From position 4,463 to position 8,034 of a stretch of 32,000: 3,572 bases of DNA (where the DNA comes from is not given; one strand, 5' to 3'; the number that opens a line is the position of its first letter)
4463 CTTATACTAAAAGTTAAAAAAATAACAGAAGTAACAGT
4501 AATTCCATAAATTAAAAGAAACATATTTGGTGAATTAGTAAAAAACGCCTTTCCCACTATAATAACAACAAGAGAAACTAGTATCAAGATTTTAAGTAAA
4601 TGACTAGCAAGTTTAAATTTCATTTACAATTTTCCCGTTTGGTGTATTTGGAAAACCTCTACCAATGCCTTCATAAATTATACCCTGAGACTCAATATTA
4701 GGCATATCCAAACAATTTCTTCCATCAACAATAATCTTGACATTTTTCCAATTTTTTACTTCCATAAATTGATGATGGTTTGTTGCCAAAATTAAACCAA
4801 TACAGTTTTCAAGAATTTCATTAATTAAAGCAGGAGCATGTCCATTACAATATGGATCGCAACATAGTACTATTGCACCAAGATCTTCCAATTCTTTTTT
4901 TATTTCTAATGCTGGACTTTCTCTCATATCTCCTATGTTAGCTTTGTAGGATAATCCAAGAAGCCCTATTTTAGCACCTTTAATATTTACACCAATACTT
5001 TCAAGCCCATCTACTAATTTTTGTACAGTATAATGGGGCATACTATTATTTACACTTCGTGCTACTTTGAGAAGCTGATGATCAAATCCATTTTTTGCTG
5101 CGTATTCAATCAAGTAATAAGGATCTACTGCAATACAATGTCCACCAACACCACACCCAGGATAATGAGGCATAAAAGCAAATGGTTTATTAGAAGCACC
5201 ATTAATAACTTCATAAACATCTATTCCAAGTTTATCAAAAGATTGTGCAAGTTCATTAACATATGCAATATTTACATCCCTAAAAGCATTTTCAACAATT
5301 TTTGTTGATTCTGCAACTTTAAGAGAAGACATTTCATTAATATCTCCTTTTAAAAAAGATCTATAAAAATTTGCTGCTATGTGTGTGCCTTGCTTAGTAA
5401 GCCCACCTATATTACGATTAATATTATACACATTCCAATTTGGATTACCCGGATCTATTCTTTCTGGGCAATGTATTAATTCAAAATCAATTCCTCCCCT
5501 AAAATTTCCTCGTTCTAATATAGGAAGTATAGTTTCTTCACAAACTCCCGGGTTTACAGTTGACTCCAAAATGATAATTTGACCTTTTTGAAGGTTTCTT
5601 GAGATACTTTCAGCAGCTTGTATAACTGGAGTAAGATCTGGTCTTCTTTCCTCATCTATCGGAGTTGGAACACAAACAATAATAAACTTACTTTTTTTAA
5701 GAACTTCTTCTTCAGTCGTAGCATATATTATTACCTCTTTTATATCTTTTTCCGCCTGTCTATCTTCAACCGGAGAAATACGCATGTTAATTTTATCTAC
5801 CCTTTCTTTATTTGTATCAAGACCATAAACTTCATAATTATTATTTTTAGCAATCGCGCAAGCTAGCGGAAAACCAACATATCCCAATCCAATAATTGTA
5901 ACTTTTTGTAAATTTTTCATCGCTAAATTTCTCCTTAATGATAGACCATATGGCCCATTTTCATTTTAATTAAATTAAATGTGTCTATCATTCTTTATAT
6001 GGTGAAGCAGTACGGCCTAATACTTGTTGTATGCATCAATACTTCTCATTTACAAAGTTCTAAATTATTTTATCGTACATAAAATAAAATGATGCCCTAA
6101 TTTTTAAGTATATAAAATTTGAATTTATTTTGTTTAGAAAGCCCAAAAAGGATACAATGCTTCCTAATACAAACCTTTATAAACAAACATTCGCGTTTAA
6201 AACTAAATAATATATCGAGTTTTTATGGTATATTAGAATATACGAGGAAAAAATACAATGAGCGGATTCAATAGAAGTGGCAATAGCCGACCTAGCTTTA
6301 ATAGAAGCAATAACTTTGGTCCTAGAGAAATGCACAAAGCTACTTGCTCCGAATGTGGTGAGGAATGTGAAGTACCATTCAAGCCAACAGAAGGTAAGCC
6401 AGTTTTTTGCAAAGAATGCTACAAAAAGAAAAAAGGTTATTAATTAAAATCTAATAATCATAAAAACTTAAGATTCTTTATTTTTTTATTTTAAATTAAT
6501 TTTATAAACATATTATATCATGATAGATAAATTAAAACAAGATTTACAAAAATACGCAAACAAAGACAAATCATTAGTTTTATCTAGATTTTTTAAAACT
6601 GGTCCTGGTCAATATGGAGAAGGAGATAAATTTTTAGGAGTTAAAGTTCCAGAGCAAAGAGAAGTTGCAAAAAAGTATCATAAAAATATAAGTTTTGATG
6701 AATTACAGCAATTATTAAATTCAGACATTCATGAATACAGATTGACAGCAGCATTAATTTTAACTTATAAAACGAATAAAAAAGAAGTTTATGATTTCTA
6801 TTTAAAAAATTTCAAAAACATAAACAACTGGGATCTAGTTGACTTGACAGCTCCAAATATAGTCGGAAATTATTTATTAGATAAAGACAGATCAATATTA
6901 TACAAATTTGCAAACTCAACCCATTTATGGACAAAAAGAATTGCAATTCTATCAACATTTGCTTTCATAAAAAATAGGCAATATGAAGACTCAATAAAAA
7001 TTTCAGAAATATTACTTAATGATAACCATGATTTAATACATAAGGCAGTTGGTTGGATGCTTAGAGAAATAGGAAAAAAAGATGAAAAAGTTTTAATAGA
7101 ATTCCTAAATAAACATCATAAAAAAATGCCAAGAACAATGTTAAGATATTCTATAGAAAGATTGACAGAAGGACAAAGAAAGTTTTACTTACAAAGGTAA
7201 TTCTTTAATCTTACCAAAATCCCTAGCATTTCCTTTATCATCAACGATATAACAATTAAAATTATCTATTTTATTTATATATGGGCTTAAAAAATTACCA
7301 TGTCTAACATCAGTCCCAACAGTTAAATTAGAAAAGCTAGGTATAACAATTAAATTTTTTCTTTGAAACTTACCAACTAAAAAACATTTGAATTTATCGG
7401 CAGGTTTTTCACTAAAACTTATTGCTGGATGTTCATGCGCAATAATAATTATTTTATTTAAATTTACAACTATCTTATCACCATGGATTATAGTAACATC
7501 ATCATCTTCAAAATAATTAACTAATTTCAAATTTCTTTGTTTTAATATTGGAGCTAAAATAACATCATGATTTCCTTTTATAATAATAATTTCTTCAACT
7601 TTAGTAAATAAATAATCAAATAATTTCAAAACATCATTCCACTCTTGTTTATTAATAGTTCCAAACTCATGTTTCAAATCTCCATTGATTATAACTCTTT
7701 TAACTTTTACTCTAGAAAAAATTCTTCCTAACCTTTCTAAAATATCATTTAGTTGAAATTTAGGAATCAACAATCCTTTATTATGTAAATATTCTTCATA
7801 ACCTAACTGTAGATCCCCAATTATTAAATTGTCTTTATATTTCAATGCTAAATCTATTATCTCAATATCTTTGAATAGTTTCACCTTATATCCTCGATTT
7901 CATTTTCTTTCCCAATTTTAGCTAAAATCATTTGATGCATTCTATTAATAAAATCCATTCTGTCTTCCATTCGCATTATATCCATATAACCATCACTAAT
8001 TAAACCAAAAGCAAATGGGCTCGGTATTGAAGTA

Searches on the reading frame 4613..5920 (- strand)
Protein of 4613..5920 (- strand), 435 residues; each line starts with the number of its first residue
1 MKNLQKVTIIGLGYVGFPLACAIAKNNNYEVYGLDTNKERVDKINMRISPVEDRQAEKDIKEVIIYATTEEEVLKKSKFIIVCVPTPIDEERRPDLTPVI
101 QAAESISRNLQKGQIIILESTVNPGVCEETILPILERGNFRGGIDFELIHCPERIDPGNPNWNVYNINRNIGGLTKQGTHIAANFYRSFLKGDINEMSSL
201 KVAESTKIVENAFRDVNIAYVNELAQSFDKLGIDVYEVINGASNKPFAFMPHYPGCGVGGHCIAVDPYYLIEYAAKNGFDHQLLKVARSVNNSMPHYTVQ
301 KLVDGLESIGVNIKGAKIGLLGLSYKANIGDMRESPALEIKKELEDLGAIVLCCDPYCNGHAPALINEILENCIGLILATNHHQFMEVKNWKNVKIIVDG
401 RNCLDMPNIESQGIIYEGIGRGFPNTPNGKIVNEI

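Call 28: search_protein_families(library=pfam, proteins=[window:4613-5920:-], max_evalue=0.001)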
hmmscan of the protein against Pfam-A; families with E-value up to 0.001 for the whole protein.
window:4613-5920:- (435 aa): 7 families
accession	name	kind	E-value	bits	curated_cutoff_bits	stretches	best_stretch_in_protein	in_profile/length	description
PF03721.20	UDPG_MGDP_dh_N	-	8.2e-41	140.1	27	1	5-180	1-181/187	UDP-glucose/GDP-mannose dehydrogenase family, NAD binding domain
PF00984.24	UDPG_MGDP_dh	-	1e-29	102.9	25.4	1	202-292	2-93/94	UDP-glucose/GDP-mannose dehydrogenase family, central domain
PF03720.21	UDPG_MGDP_dh_C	-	1e-18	68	30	1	320-405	2-102/103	UDP-glucose/GDP-mannose dehydrogenase family, UDP binding domain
PF03446.21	NAD_binding_2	-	2.1e-09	38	21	1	6-127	1-100/161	NAD binding domain of 6-phosphogluconate dehydrogenase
PF02558.23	ApbA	-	5.7e-06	26.5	22.2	1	7-102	1-92/150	Ketopantoate reductase PanE/ApbA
PF03807.23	F420_oxidored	-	1.8e-05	25.7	21.6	1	6-86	1-69/94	NADP oxidoreductase coenzyme F420-dependent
PF01210.29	NAD_Gly3P_dh_N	-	0.00018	22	23.1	1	6-100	1-93/158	NAD-dependent glycerol-3-phosphate dehydrogenase N-terminus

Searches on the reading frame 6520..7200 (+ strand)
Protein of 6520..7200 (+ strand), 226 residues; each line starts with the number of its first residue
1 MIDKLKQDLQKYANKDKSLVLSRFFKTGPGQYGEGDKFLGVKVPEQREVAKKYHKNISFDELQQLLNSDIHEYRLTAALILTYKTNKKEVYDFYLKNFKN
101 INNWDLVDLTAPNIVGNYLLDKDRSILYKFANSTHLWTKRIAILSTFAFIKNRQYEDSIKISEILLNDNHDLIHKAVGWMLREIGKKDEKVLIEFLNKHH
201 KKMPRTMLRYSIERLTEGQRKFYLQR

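Call 28: search_protein_families(library=pfam, proteins=[window:6520-7200:+], max_evalue=0.001)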
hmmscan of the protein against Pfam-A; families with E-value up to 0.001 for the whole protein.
window:6520-7200:+ (226 aa): 1 family
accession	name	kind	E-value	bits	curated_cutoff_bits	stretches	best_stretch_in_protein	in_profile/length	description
PF08713.17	DNA_alkylation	-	3.7e-67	226.5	21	1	5-215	1-213/213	DNA alkylation repair enzyme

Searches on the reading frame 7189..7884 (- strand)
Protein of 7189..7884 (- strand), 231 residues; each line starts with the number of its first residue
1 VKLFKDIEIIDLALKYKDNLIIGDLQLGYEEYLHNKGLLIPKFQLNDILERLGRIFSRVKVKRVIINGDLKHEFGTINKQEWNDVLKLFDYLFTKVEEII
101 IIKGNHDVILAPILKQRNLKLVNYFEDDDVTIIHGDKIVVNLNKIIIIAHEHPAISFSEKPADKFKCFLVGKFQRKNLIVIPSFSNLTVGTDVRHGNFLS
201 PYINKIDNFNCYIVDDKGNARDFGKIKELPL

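Call 28: search_protein_families(library=pfam, proteins=[window:7189-7884:-], max_evalue=0.001)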
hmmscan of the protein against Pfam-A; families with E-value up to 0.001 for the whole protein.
window:7189-7884:- (231 aa): 1 family
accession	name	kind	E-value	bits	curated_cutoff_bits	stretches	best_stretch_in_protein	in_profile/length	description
PF00149.33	Metallophos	-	2.4e-08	35.1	21.5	1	20-142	4-120/191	Calcineurin-like phosphoesterase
